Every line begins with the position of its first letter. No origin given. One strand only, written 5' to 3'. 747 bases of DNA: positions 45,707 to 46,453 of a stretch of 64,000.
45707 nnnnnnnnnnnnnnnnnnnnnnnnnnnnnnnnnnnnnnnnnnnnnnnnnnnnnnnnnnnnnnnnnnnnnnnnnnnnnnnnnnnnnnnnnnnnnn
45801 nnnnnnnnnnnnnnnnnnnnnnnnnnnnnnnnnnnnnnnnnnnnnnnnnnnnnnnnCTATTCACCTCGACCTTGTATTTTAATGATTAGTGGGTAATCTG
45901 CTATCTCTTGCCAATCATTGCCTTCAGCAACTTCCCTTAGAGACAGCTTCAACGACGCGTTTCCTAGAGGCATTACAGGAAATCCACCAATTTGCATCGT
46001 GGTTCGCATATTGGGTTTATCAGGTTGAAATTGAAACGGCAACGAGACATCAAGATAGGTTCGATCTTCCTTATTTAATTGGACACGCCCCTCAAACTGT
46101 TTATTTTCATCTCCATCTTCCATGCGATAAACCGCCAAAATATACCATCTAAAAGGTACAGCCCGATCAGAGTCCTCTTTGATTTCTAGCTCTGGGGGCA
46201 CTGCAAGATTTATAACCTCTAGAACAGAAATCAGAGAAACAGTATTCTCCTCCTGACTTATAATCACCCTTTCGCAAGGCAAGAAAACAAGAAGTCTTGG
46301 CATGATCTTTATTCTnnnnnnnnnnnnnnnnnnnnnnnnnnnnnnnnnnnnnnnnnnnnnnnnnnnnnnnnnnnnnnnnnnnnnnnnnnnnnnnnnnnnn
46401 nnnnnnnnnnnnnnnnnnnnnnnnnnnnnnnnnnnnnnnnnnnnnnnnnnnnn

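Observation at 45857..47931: AT-rich four-gene cassette beside an IS1595 transposase: an island within the island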

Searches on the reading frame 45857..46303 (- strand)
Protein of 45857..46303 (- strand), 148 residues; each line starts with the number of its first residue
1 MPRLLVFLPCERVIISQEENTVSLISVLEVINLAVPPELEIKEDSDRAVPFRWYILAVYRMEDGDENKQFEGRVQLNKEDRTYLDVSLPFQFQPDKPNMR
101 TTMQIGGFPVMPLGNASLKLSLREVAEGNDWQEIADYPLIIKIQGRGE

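Call 3: search_protein_families(library=pfam, proteins=[window:45857-46303:-], max_evalue=0.1)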
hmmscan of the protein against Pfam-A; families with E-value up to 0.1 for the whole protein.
window:45857-46303:- (148 aa): 0 families

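Call 4: search_protein_families(library=padloc, proteins=[window:45857-46303:-], max_evalue=0.1)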
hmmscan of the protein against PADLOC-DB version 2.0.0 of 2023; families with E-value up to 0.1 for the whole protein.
window:45857-46303:- (148 aa): 0 families

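Call 5: search_protein_families(library=ncbifam, proteins=[window:45857-46303:-], max_evalue=1)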
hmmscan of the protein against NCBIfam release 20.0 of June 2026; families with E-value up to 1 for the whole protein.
window:45857-46303:- (148 aa): 0 families

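Call 6: search_protein_families(library=phrogs, proteins=[window:45857-46303:-], max_evalue=1)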
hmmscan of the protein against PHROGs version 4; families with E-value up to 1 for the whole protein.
window:45857-46303:- (148 aa): 1 family
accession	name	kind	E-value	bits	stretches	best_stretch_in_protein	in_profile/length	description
phrog_26083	-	unknown function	0.16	12.6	1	7-30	23-45/186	-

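Call 9: search_solved_structures(query=window:45857-46303:-, max_evalue=10)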
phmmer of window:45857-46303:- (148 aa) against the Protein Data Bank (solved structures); distinct sequences matched with E-value up to 10: 4.
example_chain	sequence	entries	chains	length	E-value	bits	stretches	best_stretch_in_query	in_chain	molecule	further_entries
2zou_A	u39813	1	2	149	1.2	12.5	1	51-115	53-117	Spondin-1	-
2zot_A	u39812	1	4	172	1.6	12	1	51-115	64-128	Spondin-1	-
6gkd_C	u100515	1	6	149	1.8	11.9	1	50-105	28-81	Nanobody G3a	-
3coo_A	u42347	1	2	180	1.9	11.9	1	51-115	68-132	Spondin-1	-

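Call 11: find_encoding_contigs(protein=window:45857-46303:-, flank=10000, max_places=10)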
Protein window:45857-46303:- (148 aa): 1 contig read that carries it; 1 place shown.
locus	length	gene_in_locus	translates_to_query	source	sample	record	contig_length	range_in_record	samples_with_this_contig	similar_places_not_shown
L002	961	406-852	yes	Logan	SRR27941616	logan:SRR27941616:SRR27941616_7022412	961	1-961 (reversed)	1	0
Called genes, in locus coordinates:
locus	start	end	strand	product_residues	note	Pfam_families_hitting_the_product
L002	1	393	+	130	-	?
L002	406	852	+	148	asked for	-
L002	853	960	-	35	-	?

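Call 33: find_homologous_proteins(query=window:45857-46303:-, max_evalue=0.01)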
Query window:45857-46303:- (148 aa): 4 proteins with E <= 0.01 among 11 candidates.
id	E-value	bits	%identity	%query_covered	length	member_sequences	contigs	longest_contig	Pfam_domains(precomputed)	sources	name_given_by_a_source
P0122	2.0e-92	325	100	100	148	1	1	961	-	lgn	-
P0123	6.8e-56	206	68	96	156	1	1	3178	-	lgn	-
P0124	4.0e-54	201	61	96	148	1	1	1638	-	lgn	-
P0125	8.1e-22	96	41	94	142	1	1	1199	-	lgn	-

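Call 34: find_encoding_contigs(protein=P0123, flank=10000)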
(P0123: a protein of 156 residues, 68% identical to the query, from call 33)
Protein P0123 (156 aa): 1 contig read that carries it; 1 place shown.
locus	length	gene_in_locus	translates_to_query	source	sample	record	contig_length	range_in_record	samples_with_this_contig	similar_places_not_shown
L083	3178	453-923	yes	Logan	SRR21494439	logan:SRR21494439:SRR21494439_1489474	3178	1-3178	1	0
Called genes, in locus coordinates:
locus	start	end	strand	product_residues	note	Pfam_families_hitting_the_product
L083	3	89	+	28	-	?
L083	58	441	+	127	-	-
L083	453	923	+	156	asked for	-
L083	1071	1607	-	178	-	PF12762:DDE_Tnp_IS1595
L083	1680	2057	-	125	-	PF12760:Zn_ribbon_IS1595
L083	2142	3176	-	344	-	?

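Call 35: find_encoding_contigs(protein=P0124, flank=10000)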
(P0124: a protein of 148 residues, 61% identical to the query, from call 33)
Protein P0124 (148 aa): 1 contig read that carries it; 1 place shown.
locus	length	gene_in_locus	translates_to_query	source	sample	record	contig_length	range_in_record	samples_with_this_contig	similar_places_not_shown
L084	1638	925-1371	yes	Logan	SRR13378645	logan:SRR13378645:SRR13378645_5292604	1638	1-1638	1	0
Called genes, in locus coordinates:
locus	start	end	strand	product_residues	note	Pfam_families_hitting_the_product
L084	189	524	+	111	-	-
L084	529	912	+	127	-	-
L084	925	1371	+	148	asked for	-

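Call 36: find_encoding_contigs(protein=P0125, flank=10000)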
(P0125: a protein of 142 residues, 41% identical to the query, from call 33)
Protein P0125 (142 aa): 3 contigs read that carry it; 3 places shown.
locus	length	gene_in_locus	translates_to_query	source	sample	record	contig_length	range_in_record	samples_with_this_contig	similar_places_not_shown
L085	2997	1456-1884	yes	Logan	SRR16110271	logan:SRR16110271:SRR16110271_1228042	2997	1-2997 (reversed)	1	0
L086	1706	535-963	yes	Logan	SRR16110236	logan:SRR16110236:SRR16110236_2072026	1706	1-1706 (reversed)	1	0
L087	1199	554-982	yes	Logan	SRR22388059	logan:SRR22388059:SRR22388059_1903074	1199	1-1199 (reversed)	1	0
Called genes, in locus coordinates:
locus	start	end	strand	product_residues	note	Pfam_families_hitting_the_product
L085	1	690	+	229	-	?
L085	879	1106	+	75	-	-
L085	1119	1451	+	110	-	-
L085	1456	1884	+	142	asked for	-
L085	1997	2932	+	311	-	PF01022:HTH_5, PF12802:MarR_2, PF12840:HTH_20, PF13489:Methyltransf_23, PF01209:Ubie_methyltran, PF05401:NodS, PF13847:Methyltransf_31, PF08241:Methyltransf_11, +4 more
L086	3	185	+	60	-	?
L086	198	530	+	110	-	-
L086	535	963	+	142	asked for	-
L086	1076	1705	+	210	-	?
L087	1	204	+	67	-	?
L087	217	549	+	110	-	-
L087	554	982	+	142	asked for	-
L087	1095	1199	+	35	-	?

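Call 42: search_protein_families(library=pfam, proteins=[P0123, P0124, P0125, L083:58-441:+, L084:529-912:+, L085:1119-1451:+, L084:189-524:+, L085:879-1106:+, window:45857-46303:-], max_evalue=10)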
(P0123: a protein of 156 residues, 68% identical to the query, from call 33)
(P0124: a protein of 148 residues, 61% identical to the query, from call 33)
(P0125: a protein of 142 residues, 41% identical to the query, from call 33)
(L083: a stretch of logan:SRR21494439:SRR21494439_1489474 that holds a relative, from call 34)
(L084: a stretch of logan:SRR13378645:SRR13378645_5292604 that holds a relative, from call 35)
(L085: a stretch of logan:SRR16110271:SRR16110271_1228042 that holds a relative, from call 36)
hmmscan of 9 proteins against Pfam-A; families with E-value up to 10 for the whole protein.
P0123 (156 aa): 0 families

P0124 (148 aa): 0 families

P0125 (142 aa): 0 families

L083:58-441:+ (127 aa): 8 families
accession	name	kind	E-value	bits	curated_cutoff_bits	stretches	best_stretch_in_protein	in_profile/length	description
PF21349.2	RUBY_RBDX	-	0.0073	16.2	26.5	1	3-27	1-23/30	Rubrerythrin, rubredoxin-like domain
PF14446.12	Prok-RING_1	-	0.031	14.7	29.1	1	3-29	5-29/54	Prokaryotic RING finger family 1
PF03835.21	Rad4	-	0.055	13.6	27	1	69-107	32-63/148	Rad4 transglutaminase-like domain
PF14206.11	Cys_rich_CPCC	-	0.064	13.5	24.5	1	4-27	2-25/75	Cysteine-rich CPCC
PF14768.12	RPA_interact_C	-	0.085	13.8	25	1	4-45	1-39/80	Replication protein A interacting C-terminal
PF05191.20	ADK_lid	-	0.14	12.6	26.6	1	4-29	3-30/36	Adenylate kinase, active site lid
PF17283.8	Zn_ribbon_SprT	-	1.3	9.6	28.1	1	21-33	5-17/38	SprT-like zinc ribbon domain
PF08271.17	Zn_Ribbon_TF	-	2.1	8.4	29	1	3-33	1-32/43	TFIIB zinc-binding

L084:529-912:+ (127 aa): 29 families (the best 25 are shown)
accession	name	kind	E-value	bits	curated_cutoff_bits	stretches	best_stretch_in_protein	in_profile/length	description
PF14446.12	Prok-RING_1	-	0.0014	19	29.1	1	3-28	6-29/54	Prokaryotic RING finger family 1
PF14206.11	Cys_rich_CPCC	-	0.0023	18.1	24.5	1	3-38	2-37/75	Cysteine-rich CPCC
PF08271.17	Zn_Ribbon_TF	-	0.0026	17.7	29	1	2-31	1-31/43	TFIIB zinc-binding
PF14768.12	RPA_interact_C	-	0.0048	17.9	25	1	3-33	1-28/80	Replication protein A interacting C-terminal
PF21349.2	RUBY_RBDX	-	0.0058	16.5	26.5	1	2-26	1-23/30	Rubrerythrin, rubredoxin-like domain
PF08274.17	Zn_Ribbon_YjdM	-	0.0069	16.8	30.8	1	18-29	18-29/30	PhnA Zinc-Ribbon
PF13240.11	Zn_Ribbon_1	-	0.01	16.1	25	1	17-28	11-22/23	zinc-ribbon domain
PF13248.11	Zn_ribbon_3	-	0.011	15.6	27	1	17-28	14-25/26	zinc-ribbon domain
PF17283.8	Zn_ribbon_SprT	-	0.013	16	28.1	2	21-31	6-16/38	SprT-like zinc ribbon domain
PF13453.11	Zn_ribbon_TFIIB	-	0.041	13.7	22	1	21-35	1-15/41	Transcription factor zinc-finger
PF07282.18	Cas12f1-like_TNB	-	0.055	14.1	26.3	1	3-28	30-49/60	Cas12f1-like, TNB domain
PF24451.1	DUF7567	-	0.065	13.6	27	1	3-29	18-44/131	Family of unknown function (DUF7567)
PF06677.18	Auto_anti-p27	-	0.076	13.6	24.1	1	3-26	17-40/40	Sjogren's syndrome/scleroderma autoantigen 1 (Autoantigen p27)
PF21344.3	Zn_ribbon_LysW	-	0.1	12.7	27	1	4-36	3-38/46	Alpha-aminoadipate carrier protein LysW-like, globular domain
PF13894.12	zf-C2H2_4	-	0.13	13.5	27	1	21-39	2-20/24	C2H2-type zinc finger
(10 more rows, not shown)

L085:1119-1451:+ (110 aa): 6 families
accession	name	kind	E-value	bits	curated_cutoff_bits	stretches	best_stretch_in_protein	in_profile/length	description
PF14206.11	Cys_rich_CPCC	-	0.0073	16.5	24.5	1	5-44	1-36/75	Cysteine-rich CPCC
PF21344.3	Zn_ribbon_LysW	-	0.031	14.4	27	1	6-31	2-30/46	Alpha-aminoadipate carrier protein LysW-like, globular domain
PF14446.12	Prok-RING_1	-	0.073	13.5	29.1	1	21-39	3-21/54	Prokaryotic RING finger family 1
PF14690.11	Zn_ribbon_ISL3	-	0.14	13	25.5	1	24-46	4-25/47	zinc-finger of transposase IS204/IS1001/IS1096/IS1165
PF04423.19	Rad50_zn_hook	-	0.17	12.2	24.3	1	19-34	16-31/52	Rad50 zinc hook motif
PF05605.18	zf-Di19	-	5.9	7.6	27.5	0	3-11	30-38/54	Drought induced 19 protein (Di19), zinc-binding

L084:189-524:+ (111 aa): 0 families

L085:879-1106:+ (75 aa): 1 family
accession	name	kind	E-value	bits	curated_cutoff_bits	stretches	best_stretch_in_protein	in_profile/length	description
PF17247.7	DUF5316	-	0.2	11.9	28.7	1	21-42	18-39/74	Family of unknown function (DUF5316)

window:45857-46303:- (148 aa): 0 families

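Call 53: search_solved_structures(query=A2, max_evalue=10, show_alignments=1)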
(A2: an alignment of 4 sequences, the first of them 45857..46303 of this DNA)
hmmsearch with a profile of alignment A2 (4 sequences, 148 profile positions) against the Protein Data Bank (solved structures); distinct sequences matched with E-value up to 10: 0.

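Call 58: find_related_loci(query=A2, collection=metagenome_contigs, flank=6000)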
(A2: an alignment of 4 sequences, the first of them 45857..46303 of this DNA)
Query A2 (148 aa) in metagenome_contigs; peptide patterns used: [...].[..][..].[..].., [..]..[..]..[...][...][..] (x = any residue, [..] = any of these).
519 stretches matched a pattern; 11 encode a relative of the query (tblastn E <= 1e-3); 11 distinct loci.
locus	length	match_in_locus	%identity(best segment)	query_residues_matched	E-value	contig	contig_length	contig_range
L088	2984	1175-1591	39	1-141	1e-33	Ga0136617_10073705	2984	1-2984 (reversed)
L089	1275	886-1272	47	1-128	2e-33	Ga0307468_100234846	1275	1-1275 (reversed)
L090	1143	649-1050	35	1-139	1e-23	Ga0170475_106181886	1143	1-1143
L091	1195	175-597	34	1-142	1e-23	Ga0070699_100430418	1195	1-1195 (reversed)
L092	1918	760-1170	39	1-141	9e-22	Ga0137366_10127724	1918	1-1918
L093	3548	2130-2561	35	1-144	1e-21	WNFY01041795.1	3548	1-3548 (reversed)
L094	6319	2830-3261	34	1-144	1e-20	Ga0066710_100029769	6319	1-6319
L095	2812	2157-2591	32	1-144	4e-19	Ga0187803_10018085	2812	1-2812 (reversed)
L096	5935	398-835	33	1-143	3e-18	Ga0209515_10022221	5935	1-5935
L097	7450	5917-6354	33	1-143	3e-18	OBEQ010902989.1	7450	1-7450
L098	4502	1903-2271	25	1-124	2e-9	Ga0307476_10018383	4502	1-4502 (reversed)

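Call 67: search_protein_representatives(alignment_id=A2)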
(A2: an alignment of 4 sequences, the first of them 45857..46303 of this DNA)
Query: 4 sequences, 148 profile positions. Proteins with E-value up to 0.001 (for the whole library): 1485; up to 1e-10: 690; up to 1e-30: 31. The best 150 are listed.
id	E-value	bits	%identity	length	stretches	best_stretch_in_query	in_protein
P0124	1.5e-76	271.3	-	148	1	1-148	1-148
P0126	6.1e-39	149.2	-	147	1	1-143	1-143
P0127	1.8e-38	147.7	-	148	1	1-145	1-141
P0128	2.5e-37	144.0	-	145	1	1-143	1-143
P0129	1.6e-36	141.4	-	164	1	1-143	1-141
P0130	2.1e-36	141.0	-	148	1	1-145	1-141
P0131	2.3e-36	140.9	-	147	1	1-145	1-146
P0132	1.2e-35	138.5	-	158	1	1-144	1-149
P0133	2.5e-35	137.5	-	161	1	1-143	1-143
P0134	2.7e-35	137.4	-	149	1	1-144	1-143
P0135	4.9e-35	136.6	-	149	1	1-146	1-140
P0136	7.1e-35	136.0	-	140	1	6-144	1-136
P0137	2.6e-34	134.2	-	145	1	1-143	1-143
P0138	6.1e-34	133.0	-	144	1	1-143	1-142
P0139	1.2e-33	132.0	-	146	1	1-147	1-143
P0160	3.3e-30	120.9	-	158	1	1-146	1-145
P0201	1.1e-27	112.7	-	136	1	1-140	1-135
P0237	5.1e-26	107.3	-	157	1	1-146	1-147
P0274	1.0e-24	103.1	-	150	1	1-144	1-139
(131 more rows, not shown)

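Call 70: search_protein_families(library=pfam, alignment_id=A7, max_evalue=1)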
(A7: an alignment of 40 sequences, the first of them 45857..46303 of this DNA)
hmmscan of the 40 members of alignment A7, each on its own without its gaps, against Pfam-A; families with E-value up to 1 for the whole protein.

A. member 1, window:45857-46303:- (148 aa): 0 families

B. families by the number of members that match (of 40 scanned): 11 families
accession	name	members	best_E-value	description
PF22091.2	DUF6941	13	5.6e-07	Family of unknown function (DUF6941)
PF10677.15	DUF2490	1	0.039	Protein of unknown function (DUF2490)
PF08327.17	AHSA1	1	0.091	Activator of Hsp90 ATPase homolog 1-like protein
PF07495.19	Y_Y_Y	1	0.1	Y_Y_Y domain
PF17662.6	DUF5524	1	0.11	Family of unknown function (DUF5524)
PF11950.13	DUF3467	1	0.13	Protein of unknown function (DUF3467)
PF07197.17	DUF1409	1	0.13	Protein of unknown function (DUF1409)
PF04057.18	Rep-A_N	1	0.14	Replication factor-A protein 1, N-terminal domain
PF22143.2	ScpA_C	1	0.18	C5a peptidase, fibronectin type III domain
PF06875.16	PRF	1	0.19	Plethodontid receptivity factor PRF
PF17541.7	TssC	1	0.23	Type VI secretion system, TssC, VipB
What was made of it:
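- On DUF6941 (PF22091): 13 of 40 profile-search relatives hit (best 5.6e-7) (call 70).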

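Call 74: predict_structure(alignment_id=A7)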
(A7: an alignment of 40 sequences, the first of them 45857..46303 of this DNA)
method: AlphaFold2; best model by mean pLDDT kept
length: 148 residues; sequences in the alignment: 40
mean_pLDDT: 94.4   pTM: 0.87
mean pLDDT of the five models: 94.4, 94.2, 93.9, 93.5, 93.3
residues with pLDDT >= 90: 128; 70-90: 18; 50-70: 2; < 50: 0
segments of 3 or more residues with pLDDT < 50: none
pLDDT, mean of each block of 10 residues (from residue 1): 98 96 98 87 84 98 96 97 97 95 97 97 94 98 80
secondary structure, 60 per line:
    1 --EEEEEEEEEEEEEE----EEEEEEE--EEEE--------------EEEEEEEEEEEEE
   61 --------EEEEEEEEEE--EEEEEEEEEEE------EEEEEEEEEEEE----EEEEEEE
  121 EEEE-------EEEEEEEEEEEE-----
elements in order: E3-16 E21-27 E30-33 E48-60 E69-78 E81-91 E98-109 E114-124 E132-143
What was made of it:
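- Closest known: DUF6941. Same: Similar length, all-beta (calls 70, 74).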

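Call 77: fold_search(model_id=the predicted structure, library=pdb)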
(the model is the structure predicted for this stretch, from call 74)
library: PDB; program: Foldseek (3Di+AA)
matches with E <= 10: 1860; with E <= 0.001: 0
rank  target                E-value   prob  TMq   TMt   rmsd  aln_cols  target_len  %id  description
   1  2a74_E                1.7e-03  0.98  0.34  0.29  13.2       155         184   14  Human Complement Component C3c (released 2005-09-27)
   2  2qki_E                2.0e-03  0.98  0.33  0.28  14.4       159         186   14  Human C3c in complex with the inhibitor compstatin (released 2007-08-14)
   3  6oe6_B                2.6e-03  1.00  0.35  0.43   7.3       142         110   13  Structure of a Uncharacterized protein from Leptospira interrogans serogroup Icterohaemorrhagiae serovar Copenhageni ( (released 2019-04-17)
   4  9gkg_D                3.2e-03  1.00  0.42  0.39   8.0       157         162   10  Crystal structure of UNC119 in complex with Squarunkin A (released 2025-01-15)
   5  6oe6_A                3.2e-03  1.00  0.36  0.39   7.6       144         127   13  Structure of a Uncharacterized protein from Leptospira interrogans serogroup Icterohaemorrhagiae serovar Copenhageni ( (released 2019-04-17)
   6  7umo_B                3.4e-03  1.00  0.48  0.44   7.7       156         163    8  Structure of Unc119-inhibitor complex. (released 2023-07-26)
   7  9nem_A                3.6e-03  1.00  0.48  0.44   7.6       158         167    8  Structure of Unc119-Farnesylated peptide complex (released 2025-09-03)
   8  3rg1_H                3.8e-03  0.99  0.31  0.32   8.1       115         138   18  Crystal structure of the RP105/MD-1 complex (released 2011-08-31)
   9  9nem_E                4.2e-03  1.00  0.41  0.39   8.2       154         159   10  Structure of Unc119-Farnesylated peptide complex (released 2025-09-03)
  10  7ceb_A                4.4e-03  0.96  0.35  0.12  16.9       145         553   10  Crystal structure of alpha6beta1 integrin headpiece (released 2021-06-23)
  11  9lpk_B                4.6e-03  0.80  0.28  0.09  12.7       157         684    8  Structure of human PADI6-UHRF1-UBE2D3 complex (released 2026-01-28)
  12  9u61_D                5.1e-03  0.97  0.36  0.08  14.6       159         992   11  CP/MBL pathways C3 convertase C4b2a and C3 complex (released 2026-01-14)
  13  3gqq_E                5.4e-03  1.00  0.49  0.45   7.0       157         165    8  Crystal structure of the human retinal protein 4 (unc-119 homolog A). Northeast Structural Genomics Consortium target  (released 2009-04-07)
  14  3gqq_A                5.4e-03  1.00  0.48  0.44   7.3       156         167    8  Crystal structure of the human retinal protein 4 (unc-119 homolog A). Northeast Structural Genomics Consortium target  (released 2009-04-07)
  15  1ft0_A                5.4e-03  1.00  0.43  0.47   7.0       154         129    6  CRYSTAL STRUCTURE OF TRUNCATED HUMAN RHOGDI K113A MUTANT (released 2001-05-02)
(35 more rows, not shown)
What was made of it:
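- The role of gene 4 is unknown (call 77). Three-gene architecture with an unexplained beta-sandwich partner (calls 74, 77).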

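Call 82: find_related_loci(query=A7, collection=viral_contigs, flank=5000)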
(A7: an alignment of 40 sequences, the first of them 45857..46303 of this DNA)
Query A7 (148 aa) in viral_contigs; peptide patterns used: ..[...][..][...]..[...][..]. (x = any residue, [..] = any of these).
11 stretches matched a pattern; 2 encode a relative of the query (tblastn E <= 1e-3); 2 distinct loci.
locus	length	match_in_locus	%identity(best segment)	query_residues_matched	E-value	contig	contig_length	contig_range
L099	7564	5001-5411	32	1-139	3e-15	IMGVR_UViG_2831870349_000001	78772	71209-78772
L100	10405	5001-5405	27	1-141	6e-15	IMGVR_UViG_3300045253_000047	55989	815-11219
